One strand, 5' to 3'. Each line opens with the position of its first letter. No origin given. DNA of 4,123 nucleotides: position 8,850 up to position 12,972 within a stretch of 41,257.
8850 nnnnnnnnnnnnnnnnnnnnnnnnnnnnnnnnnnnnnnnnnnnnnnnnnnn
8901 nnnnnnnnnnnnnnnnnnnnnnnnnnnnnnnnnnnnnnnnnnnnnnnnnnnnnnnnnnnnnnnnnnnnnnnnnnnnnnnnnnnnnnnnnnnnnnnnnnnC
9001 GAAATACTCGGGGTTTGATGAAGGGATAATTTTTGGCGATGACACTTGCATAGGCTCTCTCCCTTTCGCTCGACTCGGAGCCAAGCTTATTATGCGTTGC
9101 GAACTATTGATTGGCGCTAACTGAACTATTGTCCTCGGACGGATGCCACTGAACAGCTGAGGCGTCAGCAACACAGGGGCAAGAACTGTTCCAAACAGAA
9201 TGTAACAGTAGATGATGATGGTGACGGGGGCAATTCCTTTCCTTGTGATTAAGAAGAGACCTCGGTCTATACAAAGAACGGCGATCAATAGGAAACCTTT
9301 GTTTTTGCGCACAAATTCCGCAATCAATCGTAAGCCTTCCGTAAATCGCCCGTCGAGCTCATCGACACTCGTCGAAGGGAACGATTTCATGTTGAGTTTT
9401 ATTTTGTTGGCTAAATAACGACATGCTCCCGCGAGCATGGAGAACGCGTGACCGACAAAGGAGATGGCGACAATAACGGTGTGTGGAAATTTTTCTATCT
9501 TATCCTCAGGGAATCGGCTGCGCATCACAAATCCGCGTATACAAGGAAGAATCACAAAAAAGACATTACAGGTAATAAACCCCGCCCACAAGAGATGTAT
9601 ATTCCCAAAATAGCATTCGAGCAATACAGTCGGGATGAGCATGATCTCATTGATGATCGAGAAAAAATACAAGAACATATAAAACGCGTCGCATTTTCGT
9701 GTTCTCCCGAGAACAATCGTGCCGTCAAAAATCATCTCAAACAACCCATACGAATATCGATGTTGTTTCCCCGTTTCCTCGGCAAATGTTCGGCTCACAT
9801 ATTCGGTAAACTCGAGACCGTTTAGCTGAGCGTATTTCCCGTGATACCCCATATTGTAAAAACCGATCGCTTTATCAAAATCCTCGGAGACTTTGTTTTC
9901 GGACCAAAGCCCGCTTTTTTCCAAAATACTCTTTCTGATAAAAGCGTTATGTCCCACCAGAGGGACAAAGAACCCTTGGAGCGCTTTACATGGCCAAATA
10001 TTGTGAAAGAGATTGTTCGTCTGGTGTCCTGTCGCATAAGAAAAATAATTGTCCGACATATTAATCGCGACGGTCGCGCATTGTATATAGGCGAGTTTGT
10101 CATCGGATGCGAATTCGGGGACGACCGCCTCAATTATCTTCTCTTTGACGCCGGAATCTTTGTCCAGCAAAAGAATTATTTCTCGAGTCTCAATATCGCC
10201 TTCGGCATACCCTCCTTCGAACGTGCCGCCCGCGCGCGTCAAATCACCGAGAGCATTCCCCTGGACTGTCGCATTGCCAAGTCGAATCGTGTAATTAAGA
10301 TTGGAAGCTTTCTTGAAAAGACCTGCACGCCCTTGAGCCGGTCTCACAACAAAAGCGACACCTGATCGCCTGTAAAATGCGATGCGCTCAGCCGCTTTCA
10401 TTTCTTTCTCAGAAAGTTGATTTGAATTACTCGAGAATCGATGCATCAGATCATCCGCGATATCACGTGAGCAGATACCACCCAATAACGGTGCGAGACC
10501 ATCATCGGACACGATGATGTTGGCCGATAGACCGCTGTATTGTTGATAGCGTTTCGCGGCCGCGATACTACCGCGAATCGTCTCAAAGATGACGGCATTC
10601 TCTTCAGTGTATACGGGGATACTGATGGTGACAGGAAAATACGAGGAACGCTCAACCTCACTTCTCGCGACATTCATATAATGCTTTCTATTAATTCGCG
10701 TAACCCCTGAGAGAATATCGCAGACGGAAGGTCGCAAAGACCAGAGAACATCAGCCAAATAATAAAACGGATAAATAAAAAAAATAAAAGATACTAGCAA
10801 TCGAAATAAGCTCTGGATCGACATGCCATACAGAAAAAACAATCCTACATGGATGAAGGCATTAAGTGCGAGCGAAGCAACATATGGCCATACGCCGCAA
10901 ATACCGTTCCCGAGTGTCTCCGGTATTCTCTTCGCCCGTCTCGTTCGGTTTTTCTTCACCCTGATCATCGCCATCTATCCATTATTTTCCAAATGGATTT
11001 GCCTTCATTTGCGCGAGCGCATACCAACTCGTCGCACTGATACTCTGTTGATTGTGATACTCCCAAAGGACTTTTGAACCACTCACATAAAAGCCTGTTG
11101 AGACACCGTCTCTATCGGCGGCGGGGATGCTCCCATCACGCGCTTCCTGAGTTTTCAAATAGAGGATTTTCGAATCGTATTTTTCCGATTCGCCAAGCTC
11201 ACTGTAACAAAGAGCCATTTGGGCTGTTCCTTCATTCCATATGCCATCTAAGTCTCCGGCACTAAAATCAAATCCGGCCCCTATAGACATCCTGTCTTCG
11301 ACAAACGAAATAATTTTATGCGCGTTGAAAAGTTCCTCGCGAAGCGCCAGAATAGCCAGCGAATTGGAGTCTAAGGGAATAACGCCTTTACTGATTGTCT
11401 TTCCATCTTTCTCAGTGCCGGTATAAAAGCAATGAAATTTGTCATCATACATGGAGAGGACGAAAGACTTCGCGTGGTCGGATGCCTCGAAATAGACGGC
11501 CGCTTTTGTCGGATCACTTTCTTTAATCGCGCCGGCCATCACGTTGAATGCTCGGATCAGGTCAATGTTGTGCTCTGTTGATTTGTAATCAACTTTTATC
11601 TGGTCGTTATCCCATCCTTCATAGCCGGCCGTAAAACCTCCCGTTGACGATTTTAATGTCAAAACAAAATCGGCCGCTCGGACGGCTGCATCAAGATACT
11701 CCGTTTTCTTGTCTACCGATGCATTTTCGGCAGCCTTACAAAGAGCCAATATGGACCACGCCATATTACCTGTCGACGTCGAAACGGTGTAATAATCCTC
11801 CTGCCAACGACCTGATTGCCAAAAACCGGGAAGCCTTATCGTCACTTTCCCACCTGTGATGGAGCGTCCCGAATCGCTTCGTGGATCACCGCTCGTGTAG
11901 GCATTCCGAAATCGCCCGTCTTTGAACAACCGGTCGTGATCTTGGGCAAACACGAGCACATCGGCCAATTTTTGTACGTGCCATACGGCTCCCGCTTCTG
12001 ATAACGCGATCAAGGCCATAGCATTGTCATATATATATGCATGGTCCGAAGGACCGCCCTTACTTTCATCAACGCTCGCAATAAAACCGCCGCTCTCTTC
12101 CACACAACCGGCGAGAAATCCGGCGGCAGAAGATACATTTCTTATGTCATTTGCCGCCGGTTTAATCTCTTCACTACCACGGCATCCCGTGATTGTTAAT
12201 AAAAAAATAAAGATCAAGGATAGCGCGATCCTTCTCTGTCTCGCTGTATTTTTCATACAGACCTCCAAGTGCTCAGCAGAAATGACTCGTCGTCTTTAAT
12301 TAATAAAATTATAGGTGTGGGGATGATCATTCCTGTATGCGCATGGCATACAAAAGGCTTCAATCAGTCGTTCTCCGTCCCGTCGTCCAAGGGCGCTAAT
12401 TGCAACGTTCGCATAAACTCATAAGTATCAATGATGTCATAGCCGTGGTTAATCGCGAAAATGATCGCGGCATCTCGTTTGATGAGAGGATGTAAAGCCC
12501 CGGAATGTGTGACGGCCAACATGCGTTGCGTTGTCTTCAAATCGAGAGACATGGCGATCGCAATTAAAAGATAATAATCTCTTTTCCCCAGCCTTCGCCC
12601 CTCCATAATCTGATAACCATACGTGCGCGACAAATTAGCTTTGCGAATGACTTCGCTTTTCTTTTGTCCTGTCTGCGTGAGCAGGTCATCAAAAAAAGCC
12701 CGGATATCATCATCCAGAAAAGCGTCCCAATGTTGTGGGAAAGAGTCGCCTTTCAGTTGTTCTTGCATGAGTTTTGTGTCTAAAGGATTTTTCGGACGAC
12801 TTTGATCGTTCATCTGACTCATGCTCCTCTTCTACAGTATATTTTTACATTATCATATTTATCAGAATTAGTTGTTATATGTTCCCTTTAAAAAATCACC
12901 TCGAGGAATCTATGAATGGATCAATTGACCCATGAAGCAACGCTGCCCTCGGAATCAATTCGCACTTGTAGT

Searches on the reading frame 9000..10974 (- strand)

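Call 40: search_solved_structures(query=window:9000-10974:-, max_evalue=0.01)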
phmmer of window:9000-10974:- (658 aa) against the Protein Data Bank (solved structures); distinct sequences matched with E-value up to 0.01: 0.

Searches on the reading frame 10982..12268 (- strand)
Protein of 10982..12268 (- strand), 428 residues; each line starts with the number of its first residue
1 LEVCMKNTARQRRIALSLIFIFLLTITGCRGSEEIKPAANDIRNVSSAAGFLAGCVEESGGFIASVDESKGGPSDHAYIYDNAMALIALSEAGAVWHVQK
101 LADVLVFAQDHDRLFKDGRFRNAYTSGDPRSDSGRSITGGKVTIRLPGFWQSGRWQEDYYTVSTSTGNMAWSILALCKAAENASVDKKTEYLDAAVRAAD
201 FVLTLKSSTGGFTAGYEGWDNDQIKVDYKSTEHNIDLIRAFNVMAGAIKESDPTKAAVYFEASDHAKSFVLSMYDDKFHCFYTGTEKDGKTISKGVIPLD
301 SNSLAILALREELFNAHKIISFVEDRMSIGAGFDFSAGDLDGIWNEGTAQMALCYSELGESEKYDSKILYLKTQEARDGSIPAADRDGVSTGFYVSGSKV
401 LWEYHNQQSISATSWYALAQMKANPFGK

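Call 5: search_protein_families(library=pfam, proteins=[window:10982-12268:-], max_evalue=0.01)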
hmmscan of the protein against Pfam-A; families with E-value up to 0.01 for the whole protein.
window:10982-12268:- (428 aa): 0 families

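Call 38: search_protein_families(library=ncbifam, proteins=[window:10982-12268:-], max_evalue=0.01)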
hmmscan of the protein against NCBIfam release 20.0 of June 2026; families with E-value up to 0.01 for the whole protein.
window:10982-12268:- (428 aa): 0 families

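Call 39: search_solved_structures(query=window:10982-12268:-, max_evalue=1)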
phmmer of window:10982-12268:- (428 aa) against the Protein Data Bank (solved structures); distinct sequences matched with E-value up to 1: 4.
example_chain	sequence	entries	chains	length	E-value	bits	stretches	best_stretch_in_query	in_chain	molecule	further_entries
1m7v_A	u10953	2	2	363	0.1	14.5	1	340-383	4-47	Nitric Oxide Synthase | Nitric oxide synthase oxygenase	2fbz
1m7z_A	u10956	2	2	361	0.11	14.5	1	340-383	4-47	Nitric oxide synthase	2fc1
2an0_A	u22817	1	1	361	0.16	13.9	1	343-383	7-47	Nitric Oxide Synthase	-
2fc2_A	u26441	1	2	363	0.73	11.7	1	340-381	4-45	Nitric Oxide Synthase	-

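Call 50: search_protein_families(library=pfam, proteins=[window:10982-12268:-], max_evalue=10)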
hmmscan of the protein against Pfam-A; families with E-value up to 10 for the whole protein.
window:10982-12268:- (428 aa): 1 family
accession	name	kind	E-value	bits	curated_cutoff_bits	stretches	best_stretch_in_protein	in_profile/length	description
PF13243.12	SQHop_cyclase_C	-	0.41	10.1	26.1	1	179-214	77-112/319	Squalene-hopene cyclase C-terminal domain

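Call 77: search_solved_structures(query=A4, max_evalue=10)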
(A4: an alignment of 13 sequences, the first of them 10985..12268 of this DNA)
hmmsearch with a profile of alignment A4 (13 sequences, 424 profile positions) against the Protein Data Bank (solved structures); distinct sequences matched with E-value up to 10: 6.
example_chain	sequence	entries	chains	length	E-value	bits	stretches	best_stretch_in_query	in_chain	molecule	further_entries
1m7v_A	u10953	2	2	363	0.3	13.2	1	340-378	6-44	Nitric Oxide Synthase | Nitric oxide synthase oxygenase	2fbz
1m7z_A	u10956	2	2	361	0.3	13.1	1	340-378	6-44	Nitric oxide synthase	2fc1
6l4u_2u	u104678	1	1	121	0.77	11.8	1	132-170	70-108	Photosystem I reaction center subunit Psa28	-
2fc2_A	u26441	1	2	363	1.1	11.3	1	340-378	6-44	Nitric Oxide Synthase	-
2an0_A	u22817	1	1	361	1.1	11.2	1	341-378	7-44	Nitric Oxide Synthase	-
6ly5_h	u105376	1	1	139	1.4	11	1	133-170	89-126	PsaR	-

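Call 87: search_protein_families(library=pfam, alignment_id=A4, max_evalue=1)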
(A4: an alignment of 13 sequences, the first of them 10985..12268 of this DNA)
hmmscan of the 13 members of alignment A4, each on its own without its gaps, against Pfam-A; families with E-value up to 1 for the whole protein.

A. member 1, window:10985-12268:- (428 aa): 1 family
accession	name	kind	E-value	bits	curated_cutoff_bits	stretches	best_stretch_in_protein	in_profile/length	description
PF13243.12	SQHop_cyclase_C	-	0.41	10.1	26.1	1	179-214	77-112/319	Squalene-hopene cyclase C-terminal domain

B. families by the number of members that match (of 13 scanned): 12 families
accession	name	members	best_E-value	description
PF09492.16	Pec_lyase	6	0.0005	Pectic acid lyase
PF07221.17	GlcNAc_2-epim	4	0.0036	N-acylglucosamine 2-epimerase (GlcNAc 2-epimerase)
PF13243.12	SQHop_cyclase_C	3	0.01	Squalene-hopene cyclase C-terminal domain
PF13627.12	LptM_cons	3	0.18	LPS-assembly lipoprotein LptM, conserved region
PF18728.6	HEPN_AbiV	2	0.07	AbiV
PF00432.27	Prenyltrans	1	0.009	Prenyltransferase alpha-alpha toroid domain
PF00759.25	Glyco_hydro_9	1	0.034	Glycosyl hydrolase family 9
PF07470.19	Glyco_hydro_88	1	0.036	Glycosyl Hydrolase Family 88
PF22422.2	MGH1-like_GH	1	0.044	Mannosylglycerate hydrolase MGH1-like glycoside hydrolase domain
PF16244.11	DUF4901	1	0.064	YcdB, YcdC repeated domain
PF20101.4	DUF6491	1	0.42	Family of unknown function (DUF6491)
PF08272.16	Zn_Ribbon_Topo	1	0.84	Topoisomerase I zinc-ribbon-like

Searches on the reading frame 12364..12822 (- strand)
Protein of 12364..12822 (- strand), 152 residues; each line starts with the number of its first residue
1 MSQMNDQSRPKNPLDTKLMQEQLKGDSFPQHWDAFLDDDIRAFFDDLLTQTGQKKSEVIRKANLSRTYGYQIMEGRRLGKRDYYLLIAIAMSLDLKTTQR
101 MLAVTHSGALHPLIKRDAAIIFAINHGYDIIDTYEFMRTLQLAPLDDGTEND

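Call 10: search_protein_families(library=pfam, proteins=[window:12364-12822:-], max_evalue=0.00001)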
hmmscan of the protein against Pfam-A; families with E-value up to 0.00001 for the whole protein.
window:12364-12822:- (152 aa): 0 families

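Call 38: search_protein_families(library=ncbifam, proteins=[window:12364-12822:-], max_evalue=0.01)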
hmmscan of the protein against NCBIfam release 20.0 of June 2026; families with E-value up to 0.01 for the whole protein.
window:12364-12822:- (152 aa): 0 families

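Call 50: search_protein_families(library=pfam, proteins=[window:12364-12822:-], max_evalue=10)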
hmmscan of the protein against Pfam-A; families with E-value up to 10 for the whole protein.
window:12364-12822:- (152 aa): 1 family
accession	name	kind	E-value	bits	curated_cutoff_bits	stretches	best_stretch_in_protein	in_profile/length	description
PF12935.12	Sec16_N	-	0.17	12.5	27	1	25-53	171-194/239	Vesicle coat trafficking protein Sec16 N-terminus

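Call 78: search_solved_structures(query=A5, max_evalue=10)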
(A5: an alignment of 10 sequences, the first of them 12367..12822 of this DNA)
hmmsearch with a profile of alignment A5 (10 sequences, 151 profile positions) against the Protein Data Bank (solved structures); distinct sequences matched with E-value up to 10: 2.
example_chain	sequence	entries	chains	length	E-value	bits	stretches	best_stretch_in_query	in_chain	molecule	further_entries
8b3s_A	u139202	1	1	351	0.37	13.6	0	17-48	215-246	UPF0736 protein B4122_0676,UPF0736 protein YjbA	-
8yef_A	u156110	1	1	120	0.61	12.9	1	107-136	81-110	Heavy chain of F5-77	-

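Call 86: search_protein_families(library=pfam, alignment_id=A5, max_evalue=1)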
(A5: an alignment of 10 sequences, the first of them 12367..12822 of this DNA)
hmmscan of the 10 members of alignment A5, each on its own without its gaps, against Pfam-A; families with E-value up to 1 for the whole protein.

A. member 1, window:12367-12822:- (152 aa): 1 family
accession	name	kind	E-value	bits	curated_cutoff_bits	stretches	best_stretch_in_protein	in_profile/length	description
PF12935.12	Sec16_N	-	0.17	12.5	27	1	25-53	171-194/239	Vesicle coat trafficking protein Sec16 N-terminus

B. families by the number of members that match (of 10 scanned): 3 families
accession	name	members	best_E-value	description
PF24718.1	HTH_73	1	0.15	HTH-like domain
PF12935.12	Sec16_N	1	0.17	Vesicle coat trafficking protein Sec16 N-terminus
PF14882.11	INT_rpt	1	0.21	Integrase repeat unit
